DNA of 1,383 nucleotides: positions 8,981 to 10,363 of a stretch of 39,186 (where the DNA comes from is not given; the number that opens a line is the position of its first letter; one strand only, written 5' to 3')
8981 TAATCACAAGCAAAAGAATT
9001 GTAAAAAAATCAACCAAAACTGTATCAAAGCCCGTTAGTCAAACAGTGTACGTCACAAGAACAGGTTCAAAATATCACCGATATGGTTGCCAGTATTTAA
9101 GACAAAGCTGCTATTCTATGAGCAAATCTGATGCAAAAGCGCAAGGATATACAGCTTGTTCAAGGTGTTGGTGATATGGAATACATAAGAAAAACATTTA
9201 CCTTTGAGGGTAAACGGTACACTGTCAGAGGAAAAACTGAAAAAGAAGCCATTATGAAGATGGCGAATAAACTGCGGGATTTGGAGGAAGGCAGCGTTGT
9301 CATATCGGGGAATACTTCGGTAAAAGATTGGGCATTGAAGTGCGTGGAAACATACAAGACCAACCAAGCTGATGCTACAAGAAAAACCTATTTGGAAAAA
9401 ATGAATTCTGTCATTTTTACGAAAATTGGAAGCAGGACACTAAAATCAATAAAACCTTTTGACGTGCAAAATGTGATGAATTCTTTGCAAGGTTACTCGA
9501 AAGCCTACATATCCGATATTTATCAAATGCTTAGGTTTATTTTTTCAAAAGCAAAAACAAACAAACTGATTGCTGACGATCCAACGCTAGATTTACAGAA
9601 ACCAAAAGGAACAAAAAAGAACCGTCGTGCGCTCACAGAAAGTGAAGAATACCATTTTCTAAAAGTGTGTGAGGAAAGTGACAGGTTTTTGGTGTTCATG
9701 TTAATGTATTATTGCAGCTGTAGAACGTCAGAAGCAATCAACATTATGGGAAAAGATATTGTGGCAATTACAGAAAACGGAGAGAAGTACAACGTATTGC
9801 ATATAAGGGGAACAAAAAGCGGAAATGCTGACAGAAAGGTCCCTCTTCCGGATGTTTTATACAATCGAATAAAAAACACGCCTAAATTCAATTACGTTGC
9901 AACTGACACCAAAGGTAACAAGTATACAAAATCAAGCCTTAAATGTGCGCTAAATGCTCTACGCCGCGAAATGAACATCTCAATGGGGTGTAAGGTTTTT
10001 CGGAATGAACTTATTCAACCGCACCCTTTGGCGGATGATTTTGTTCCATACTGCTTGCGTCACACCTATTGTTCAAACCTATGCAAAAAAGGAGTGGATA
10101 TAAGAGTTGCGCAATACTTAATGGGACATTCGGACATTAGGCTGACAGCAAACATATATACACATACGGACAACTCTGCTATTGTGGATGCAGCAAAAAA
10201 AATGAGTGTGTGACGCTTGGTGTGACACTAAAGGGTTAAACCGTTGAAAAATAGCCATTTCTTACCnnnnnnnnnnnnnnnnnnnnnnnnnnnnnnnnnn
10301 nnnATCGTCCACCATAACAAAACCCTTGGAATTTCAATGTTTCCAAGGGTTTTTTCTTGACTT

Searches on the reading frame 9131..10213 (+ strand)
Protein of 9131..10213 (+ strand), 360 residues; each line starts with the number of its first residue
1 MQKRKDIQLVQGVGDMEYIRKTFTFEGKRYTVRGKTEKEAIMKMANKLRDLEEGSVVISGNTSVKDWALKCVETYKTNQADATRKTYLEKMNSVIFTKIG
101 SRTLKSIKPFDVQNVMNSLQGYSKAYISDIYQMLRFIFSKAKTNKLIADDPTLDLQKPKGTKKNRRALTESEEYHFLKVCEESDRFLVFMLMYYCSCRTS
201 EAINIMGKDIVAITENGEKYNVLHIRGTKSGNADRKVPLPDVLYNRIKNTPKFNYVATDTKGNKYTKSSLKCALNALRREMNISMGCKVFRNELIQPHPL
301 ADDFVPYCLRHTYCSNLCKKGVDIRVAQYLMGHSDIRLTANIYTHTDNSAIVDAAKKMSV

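Call 47: search_protein_families(library=pfam, proteins=[window:9131-10213:+], max_evalue=0.001)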
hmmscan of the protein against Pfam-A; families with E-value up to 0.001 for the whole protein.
window:9131-10213:+ (360 aa): 3 families
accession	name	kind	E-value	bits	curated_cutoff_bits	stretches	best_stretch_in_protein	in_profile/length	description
PF00589.27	Phage_integrase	-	7.4e-20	71.9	27.1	1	168-348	3-170/172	Phage integrase family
PF22022.2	Phage_int_M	-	8.1e-06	26.4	27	1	66-156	3-94/96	Phage integrase central domain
PF14659.12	Phage_int_SAM_3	-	0.00077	20.1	22.6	0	72-119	10-57/58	Phage integrase, N-terminal SAM-like domain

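Call 96: find_encoding_contigs(protein=window:9131-10213:+, flank=6000, max_places=8)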
Protein window:9131-10213:+ (360 aa): 8 contigs read that carry it; 5 places shown.
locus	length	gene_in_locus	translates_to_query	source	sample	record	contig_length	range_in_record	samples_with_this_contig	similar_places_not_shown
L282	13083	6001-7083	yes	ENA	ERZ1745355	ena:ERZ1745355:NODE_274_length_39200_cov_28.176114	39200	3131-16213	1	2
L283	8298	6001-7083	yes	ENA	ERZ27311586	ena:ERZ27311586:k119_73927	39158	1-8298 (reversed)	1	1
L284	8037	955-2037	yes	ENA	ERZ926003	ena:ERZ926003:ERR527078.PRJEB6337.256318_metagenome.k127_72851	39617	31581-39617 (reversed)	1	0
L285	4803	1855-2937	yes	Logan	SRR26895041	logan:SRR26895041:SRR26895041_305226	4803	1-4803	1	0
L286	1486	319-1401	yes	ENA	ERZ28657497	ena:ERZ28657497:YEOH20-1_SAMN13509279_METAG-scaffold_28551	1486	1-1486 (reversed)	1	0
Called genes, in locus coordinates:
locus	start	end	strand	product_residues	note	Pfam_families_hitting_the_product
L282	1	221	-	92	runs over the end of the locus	-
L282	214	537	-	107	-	-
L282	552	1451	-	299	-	PF09588:YqaJ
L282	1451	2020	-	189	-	PF04404:ERF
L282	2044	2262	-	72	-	-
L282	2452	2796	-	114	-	PF08279:HTH_11 (weak)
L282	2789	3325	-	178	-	PF06725:3D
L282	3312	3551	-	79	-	-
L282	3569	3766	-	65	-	-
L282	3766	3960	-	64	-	PF12844:HTH_19 (weak), PF01381:HTH_3, PF13443:HTH_26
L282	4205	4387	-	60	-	-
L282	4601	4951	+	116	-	PF12844:HTH_19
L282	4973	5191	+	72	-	PF06114:Peptidase_M78 (weak)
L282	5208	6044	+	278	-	-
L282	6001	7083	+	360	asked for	PF22022:Phage_int_M (weak), PF00589:Phage_integrase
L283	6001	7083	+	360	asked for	PF22022:Phage_int_M (weak), PF00589:Phage_integrase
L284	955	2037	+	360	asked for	PF22022:Phage_int_M (weak), PF00589:Phage_integrase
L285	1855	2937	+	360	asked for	PF22022:Phage_int_M (weak), PF00589:Phage_integrase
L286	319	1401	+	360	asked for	PF22022:Phage_int_M (weak), PF00589:Phage_integrase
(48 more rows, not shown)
